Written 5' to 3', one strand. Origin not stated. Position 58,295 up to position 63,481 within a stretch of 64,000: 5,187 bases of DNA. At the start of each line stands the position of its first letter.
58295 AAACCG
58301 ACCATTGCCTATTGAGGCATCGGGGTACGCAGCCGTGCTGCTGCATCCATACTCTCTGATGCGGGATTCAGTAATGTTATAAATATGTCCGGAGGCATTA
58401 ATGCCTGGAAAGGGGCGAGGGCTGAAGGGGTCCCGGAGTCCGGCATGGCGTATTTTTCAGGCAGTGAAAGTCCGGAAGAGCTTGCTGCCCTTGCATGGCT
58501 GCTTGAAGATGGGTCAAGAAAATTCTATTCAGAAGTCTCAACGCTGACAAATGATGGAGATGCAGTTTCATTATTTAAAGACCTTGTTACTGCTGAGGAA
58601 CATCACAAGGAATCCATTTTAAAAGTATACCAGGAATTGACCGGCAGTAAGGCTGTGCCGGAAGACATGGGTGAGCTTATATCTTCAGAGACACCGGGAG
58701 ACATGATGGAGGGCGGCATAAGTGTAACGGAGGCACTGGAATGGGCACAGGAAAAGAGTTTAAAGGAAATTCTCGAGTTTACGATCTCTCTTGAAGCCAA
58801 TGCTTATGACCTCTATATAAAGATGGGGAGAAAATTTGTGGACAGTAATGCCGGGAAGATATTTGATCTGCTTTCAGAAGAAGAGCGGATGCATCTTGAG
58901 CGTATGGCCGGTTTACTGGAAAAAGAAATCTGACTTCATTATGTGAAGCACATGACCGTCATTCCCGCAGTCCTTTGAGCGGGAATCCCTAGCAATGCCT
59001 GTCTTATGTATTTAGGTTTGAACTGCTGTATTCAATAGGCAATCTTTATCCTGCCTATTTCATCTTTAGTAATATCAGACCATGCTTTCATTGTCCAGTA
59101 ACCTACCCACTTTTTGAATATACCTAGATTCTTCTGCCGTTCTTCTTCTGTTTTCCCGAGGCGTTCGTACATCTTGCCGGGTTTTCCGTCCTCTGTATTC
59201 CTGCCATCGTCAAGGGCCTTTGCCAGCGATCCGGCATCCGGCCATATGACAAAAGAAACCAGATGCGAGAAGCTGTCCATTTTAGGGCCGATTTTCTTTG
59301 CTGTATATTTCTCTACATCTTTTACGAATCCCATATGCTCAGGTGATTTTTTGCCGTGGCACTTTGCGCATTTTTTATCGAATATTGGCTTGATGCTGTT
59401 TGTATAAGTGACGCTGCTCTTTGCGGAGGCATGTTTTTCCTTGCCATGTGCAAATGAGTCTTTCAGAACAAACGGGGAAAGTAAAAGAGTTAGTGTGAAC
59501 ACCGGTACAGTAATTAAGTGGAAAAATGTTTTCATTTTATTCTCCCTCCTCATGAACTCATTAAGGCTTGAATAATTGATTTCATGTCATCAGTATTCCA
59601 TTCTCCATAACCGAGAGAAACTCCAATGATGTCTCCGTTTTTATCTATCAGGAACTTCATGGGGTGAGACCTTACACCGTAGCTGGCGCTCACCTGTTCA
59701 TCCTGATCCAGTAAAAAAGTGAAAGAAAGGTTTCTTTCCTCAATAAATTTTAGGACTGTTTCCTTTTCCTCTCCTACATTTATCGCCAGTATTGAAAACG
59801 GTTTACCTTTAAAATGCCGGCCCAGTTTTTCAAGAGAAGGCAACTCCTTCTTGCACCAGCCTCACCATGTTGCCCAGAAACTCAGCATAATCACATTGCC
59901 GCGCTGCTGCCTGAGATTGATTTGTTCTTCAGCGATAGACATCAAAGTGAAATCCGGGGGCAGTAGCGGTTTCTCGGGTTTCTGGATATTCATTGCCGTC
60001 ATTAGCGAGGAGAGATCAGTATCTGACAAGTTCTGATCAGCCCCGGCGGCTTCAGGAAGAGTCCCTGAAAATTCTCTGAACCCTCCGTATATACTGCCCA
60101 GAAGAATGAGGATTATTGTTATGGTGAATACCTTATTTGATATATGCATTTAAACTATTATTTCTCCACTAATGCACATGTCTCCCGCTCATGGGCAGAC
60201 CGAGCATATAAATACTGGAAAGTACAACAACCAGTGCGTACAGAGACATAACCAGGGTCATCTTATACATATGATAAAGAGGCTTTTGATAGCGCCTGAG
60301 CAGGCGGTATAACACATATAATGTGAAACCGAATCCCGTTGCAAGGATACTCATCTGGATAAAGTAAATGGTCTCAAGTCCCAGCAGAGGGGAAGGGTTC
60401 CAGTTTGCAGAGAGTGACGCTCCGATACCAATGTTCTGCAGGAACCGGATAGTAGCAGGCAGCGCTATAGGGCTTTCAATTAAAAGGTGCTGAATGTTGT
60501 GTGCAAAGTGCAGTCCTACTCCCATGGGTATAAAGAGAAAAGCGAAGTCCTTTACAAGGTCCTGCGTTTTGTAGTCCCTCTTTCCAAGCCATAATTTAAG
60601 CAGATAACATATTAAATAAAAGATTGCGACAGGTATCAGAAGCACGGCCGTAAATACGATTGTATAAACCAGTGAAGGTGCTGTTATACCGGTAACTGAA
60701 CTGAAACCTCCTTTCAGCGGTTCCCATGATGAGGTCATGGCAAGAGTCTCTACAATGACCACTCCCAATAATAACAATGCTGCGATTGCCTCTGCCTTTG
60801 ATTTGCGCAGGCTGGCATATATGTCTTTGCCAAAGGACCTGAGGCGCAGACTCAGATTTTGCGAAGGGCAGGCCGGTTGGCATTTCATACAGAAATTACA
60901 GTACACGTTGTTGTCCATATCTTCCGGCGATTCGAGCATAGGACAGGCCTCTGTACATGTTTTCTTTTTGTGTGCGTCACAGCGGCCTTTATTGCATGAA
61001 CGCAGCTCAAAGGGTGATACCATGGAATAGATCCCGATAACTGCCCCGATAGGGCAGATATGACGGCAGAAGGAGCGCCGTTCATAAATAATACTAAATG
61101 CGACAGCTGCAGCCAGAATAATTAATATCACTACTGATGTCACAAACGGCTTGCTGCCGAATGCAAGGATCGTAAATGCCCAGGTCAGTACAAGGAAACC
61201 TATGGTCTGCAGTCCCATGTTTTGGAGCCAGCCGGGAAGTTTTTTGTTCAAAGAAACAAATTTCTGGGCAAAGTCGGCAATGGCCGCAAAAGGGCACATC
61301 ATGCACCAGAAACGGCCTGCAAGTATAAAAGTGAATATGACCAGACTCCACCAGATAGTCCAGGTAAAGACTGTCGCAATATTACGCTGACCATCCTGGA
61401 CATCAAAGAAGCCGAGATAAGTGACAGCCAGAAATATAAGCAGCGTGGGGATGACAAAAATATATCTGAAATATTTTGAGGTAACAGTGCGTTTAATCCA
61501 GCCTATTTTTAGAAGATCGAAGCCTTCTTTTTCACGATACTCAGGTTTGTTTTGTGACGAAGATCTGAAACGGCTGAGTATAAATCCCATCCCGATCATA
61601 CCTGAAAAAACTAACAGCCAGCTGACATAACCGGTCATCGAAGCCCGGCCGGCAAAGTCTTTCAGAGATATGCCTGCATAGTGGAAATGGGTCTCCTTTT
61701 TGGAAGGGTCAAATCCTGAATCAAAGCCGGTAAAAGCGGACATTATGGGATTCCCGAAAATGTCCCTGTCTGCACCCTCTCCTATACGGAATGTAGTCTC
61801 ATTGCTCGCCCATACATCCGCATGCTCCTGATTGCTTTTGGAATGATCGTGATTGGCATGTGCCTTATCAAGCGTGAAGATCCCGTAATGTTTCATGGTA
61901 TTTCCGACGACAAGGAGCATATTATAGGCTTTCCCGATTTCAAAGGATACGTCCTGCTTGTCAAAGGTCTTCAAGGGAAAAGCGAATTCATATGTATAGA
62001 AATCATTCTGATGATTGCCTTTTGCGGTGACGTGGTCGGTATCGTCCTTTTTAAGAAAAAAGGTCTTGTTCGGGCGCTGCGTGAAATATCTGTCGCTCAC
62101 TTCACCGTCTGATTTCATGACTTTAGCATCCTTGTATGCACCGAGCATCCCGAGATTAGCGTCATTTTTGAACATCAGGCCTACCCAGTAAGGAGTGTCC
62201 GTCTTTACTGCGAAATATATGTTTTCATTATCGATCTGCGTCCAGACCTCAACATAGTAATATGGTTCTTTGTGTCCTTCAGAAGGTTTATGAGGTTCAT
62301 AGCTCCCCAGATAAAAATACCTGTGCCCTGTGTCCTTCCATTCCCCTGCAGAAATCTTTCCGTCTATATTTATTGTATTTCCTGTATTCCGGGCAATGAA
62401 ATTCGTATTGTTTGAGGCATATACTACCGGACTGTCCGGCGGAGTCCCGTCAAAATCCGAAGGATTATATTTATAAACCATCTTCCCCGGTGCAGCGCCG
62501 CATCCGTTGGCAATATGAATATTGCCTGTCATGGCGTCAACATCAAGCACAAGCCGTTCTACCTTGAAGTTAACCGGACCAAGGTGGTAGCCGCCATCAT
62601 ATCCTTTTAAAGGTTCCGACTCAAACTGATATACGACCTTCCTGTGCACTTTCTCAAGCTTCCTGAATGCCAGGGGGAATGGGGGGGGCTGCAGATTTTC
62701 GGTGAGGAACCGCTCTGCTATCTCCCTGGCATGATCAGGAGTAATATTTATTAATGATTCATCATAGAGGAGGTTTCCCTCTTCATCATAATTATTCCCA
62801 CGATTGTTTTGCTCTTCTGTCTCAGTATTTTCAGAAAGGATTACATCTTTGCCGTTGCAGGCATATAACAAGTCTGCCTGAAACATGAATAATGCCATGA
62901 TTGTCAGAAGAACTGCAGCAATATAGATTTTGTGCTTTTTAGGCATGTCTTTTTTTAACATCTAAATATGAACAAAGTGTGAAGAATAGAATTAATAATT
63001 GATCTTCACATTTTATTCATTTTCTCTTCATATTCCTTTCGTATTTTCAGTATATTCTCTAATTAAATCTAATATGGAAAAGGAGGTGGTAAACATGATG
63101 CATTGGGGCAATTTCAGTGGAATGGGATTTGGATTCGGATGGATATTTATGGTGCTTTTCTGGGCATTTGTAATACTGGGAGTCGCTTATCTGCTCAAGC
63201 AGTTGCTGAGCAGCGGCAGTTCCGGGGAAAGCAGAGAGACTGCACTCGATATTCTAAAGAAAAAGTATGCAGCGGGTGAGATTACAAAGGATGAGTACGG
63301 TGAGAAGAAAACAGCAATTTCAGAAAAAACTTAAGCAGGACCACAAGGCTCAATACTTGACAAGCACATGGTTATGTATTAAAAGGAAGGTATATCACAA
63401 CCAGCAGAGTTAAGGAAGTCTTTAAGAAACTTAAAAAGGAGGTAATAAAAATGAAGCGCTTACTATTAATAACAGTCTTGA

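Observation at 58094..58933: UGA in place of the rhodanese active-site Cys in a rhodanese / ferritin-like fusion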

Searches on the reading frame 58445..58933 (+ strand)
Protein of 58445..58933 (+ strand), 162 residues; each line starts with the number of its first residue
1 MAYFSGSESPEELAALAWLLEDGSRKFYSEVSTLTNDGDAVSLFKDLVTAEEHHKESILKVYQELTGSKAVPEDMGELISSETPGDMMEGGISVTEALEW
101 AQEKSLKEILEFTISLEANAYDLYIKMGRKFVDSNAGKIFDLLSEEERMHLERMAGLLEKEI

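Call 70: find_encoding_contigs(protein=window:58445-58933:+, flank=1000, max_places=3)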
Protein window:58445-58933:+ (162 aa): 1 contig read that carries it; 1 place shown.
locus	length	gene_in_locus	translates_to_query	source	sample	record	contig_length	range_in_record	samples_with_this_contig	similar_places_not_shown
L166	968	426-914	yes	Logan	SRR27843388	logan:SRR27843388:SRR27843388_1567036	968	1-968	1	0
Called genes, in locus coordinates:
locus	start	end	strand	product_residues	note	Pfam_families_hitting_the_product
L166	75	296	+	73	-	PF00581:Rhodanese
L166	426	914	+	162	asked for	PF02915:Rubrerythrin (weak)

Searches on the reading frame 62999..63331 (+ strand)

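Call 34: search_protein_families(library=pfam, proteins=[window:62999-63331:+], max_evalue=0.001)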
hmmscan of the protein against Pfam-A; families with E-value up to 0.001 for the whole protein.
window:62999-63331:+ (111 aa): 2 families
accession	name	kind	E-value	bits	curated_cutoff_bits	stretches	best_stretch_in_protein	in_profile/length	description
PF09851.14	SHOCT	-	3.9e-07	30.1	27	1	81-106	1-26/28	Short C-terminal domain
PF08044.16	DUF1707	-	0.00049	20.5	27.6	1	79-106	8-35/53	DUF1707 SHOCT-like domain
